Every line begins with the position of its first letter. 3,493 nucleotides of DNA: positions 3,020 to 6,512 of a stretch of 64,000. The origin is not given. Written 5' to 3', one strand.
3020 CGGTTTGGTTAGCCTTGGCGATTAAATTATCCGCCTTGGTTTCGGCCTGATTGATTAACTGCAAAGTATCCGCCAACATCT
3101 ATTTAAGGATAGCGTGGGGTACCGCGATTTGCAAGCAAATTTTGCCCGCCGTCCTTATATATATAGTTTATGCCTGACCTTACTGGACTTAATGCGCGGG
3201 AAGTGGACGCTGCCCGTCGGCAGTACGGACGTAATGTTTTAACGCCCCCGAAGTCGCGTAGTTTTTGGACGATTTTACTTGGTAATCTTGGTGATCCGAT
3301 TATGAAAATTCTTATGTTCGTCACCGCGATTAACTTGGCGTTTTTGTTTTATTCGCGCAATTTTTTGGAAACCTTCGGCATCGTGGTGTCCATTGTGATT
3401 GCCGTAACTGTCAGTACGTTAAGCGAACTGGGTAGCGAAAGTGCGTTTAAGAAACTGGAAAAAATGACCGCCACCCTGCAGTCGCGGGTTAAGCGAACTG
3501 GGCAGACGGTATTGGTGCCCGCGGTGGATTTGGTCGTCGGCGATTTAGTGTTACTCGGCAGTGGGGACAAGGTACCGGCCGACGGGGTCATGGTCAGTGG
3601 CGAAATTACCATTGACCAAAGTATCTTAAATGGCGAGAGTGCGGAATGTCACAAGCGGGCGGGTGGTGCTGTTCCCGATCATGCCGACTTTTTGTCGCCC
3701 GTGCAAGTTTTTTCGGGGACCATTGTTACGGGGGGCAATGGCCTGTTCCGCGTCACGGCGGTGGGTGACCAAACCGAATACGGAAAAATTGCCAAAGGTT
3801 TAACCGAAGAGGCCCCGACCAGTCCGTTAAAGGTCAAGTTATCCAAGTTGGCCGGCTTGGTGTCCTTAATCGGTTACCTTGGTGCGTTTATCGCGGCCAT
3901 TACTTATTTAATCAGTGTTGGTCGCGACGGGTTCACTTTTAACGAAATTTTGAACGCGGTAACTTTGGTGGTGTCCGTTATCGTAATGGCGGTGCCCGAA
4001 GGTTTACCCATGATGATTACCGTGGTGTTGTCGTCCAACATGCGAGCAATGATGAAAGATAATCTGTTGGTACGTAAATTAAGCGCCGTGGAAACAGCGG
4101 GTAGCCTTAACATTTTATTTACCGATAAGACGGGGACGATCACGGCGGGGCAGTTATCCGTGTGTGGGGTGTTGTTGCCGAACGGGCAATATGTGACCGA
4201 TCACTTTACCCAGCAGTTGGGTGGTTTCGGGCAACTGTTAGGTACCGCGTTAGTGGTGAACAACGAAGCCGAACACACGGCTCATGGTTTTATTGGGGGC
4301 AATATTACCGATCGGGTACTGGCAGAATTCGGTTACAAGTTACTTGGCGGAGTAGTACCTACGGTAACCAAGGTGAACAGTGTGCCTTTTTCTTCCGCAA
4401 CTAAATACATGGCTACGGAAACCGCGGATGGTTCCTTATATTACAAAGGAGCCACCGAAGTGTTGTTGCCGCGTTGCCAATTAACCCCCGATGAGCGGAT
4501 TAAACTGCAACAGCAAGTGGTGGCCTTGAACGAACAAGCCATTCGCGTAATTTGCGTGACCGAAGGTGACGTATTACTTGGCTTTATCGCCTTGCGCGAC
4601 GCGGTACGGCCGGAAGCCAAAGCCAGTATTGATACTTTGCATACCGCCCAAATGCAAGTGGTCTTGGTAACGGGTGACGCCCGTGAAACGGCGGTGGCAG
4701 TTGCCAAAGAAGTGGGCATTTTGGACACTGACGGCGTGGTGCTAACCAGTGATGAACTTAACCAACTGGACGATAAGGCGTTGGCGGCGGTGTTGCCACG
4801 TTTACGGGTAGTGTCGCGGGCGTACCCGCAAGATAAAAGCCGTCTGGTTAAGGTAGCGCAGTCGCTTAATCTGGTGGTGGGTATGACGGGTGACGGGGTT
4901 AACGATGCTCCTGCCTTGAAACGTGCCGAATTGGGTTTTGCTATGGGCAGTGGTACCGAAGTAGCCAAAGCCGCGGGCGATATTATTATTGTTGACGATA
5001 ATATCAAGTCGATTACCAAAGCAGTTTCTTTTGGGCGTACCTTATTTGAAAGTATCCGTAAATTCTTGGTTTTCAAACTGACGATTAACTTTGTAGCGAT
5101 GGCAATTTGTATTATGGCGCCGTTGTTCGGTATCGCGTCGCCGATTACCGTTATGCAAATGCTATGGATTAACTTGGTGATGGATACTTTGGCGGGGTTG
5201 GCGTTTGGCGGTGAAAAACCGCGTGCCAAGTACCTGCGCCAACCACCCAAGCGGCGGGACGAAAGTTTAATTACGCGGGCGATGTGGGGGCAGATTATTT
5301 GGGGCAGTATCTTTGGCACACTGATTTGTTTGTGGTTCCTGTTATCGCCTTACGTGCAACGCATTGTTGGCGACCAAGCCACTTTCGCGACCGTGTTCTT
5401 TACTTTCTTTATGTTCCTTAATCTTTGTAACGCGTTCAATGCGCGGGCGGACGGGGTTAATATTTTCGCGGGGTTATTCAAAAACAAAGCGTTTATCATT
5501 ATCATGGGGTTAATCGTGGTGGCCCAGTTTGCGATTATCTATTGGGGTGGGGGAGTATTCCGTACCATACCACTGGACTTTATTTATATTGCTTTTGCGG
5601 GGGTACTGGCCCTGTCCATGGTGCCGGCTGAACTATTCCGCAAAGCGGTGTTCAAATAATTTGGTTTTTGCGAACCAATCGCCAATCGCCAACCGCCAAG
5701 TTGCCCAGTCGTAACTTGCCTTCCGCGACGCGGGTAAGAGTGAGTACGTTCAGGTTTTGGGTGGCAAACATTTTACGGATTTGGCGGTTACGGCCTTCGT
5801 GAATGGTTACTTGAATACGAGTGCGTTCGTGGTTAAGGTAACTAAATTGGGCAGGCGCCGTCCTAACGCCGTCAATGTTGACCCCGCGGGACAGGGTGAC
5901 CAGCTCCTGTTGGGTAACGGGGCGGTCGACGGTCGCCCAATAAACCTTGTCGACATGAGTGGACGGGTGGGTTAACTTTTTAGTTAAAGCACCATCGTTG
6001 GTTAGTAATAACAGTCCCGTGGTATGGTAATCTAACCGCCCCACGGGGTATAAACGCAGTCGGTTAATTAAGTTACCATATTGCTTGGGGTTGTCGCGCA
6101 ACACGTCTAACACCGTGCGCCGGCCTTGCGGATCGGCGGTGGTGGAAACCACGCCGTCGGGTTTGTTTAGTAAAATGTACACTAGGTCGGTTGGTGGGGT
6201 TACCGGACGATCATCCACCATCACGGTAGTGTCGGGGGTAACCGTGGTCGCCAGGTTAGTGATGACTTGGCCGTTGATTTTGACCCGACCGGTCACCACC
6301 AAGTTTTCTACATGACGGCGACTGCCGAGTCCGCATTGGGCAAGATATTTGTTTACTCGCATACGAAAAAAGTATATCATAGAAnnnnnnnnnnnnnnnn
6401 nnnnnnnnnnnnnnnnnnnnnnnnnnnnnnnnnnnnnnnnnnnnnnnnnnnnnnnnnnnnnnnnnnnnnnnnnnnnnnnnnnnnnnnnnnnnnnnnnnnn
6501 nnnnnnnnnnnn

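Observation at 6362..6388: Divergent rluB and SurE-like start codons 22 bp apart, sharing an overlapping -10 core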

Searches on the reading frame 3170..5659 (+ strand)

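Call 4: search_protein_families(library=pfam, proteins=[window:3170-5659:+])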
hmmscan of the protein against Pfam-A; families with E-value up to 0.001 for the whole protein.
window:3170-5659:+ (829 aa): 6 families
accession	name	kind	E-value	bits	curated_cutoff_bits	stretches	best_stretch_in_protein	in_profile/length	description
PF00689.26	Cation_ATPase_C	-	5.3e-37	127.7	27.3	1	657-826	2-174/175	Cation transporting ATPase, C-terminus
PF00122.25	E1-E2_ATPase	-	1.9e-36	125.7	28.1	1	104-296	6-180/181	E1-E2 ATPase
PF00702.32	Hydrolase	-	1e-12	49.3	26.4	1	316-586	4-190/191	haloacid dehalogenase-like hydrolase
PF00690.31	Cation_ATPase_N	-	3.2e-10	39.9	20.4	1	5-54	19-68/69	Cation transporter/ATPase, N-terminus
PF08282.18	Hydrolase_3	-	2.5e-06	27.8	20.9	1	574-618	210-254/255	haloacid dehalogenase-like hydrolase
PF13246.12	Cation_ATPase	-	8.5e-05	22.9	21.7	1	376-437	20-89/91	Cation transport ATPase (P-type)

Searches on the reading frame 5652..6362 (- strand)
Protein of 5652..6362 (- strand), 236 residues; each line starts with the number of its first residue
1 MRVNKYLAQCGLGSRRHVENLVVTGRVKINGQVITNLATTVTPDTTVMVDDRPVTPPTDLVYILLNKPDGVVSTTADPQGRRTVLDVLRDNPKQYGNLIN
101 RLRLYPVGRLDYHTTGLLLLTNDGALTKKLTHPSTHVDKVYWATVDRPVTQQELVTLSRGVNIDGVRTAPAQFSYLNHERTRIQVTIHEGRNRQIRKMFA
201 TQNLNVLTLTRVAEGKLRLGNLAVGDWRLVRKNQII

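Call 4: search_protein_families(library=pfam, proteins=[window:5652-6362:-])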
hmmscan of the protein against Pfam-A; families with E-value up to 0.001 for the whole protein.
window:5652-6362:- (236 aa): 2 families
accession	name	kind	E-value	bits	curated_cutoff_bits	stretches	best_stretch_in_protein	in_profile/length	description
PF00849.27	PseudoU_synth_2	-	8e-26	91.5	26.8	1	62-200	2-151/152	RNA pseudouridylate synthase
PF01479.30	S4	-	6.3e-10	39.1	22.8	1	1-46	1-47/48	S4 domain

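Call 8: find_encoding_contigs(protein=window:5652-6362:-, flank=3000, max_places=6)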
Protein window:5652-6362:- (236 aa): 24 contigs read that carry it; 2 places shown.
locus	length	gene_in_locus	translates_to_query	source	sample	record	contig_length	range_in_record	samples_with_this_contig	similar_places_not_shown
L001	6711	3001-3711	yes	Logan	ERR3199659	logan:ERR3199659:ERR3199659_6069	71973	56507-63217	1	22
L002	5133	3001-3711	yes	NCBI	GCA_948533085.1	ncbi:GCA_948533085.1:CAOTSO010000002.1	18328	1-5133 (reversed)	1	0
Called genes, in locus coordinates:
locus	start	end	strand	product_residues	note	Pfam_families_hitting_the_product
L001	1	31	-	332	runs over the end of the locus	PF13742:tRNA_anti_2, PF02601:Exonuc_VII_L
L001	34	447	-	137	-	PF01029:NusB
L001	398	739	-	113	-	PF03780:Asp23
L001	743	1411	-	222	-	PF02224:Cytidylate_kin, PF13189:Cytidylate_kin2 (weak)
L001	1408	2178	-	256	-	PF01975:SurE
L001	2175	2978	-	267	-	PF01975:SurE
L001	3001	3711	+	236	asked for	PF01479:S4, PF00849:PseudoU_synth_2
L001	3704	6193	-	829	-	PF00690:Cation_ATPase_N, PF00122:E1-E2_ATPase, PF00702:Hydrolase, PF13246:Cation_ATPase (faint), PF08282:Hydrolase_3 (faint), PF00689:Cation_ATPase_C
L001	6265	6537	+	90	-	-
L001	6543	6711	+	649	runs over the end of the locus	PF01496:V_ATPase_I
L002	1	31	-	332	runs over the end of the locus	PF13742:tRNA_anti_2, PF02601:Exonuc_VII_L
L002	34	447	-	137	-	PF01029:NusB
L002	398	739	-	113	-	PF03780:Asp23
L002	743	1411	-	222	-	PF02224:Cytidylate_kin, PF13189:Cytidylate_kin2 (weak)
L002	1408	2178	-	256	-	PF01975:SurE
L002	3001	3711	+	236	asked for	PF01479:S4, PF00849:PseudoU_synth_2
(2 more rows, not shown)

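Call 45: search_protein_families(library=ncbifam, proteins=[window:5652-6362:-])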
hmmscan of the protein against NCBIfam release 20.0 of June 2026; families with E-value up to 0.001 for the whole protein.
window:5652-6362:- (236 aa): 6 families
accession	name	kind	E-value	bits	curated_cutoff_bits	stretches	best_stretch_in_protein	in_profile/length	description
TIGR00093.1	TIGR00093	subfamily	1.6e-45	154.7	109.3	1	66-230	1-159/161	pseudouridine synthase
NF008097.0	PRK10839.1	equivalog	1.1e-36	126.6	275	1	1-235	1-227/232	16S rRNA pseudouridine(516) synthase RsuA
NF007784.0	PRK10475.1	equivalog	9.2e-36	123.3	318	1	1-234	7-228/290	23S rRNA pseudouridine(2604) synthase RluF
NF007976.1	PRK10700.1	equivalog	4.5e-32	111.3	290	1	3-227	5-229/291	23S rRNA pseudouridine(2605) synthase RluB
NF008487.1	PRK11394.1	equivalog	3.5e-23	82.2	284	2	62-173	30-130/206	23S rRNA pseudouridine(2457) synthase RluE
TIGR00005.1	rluA_subfam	subfamily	6.5e-12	45.3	192.7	1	11-196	17-227/298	RluA family pseudouridine synthase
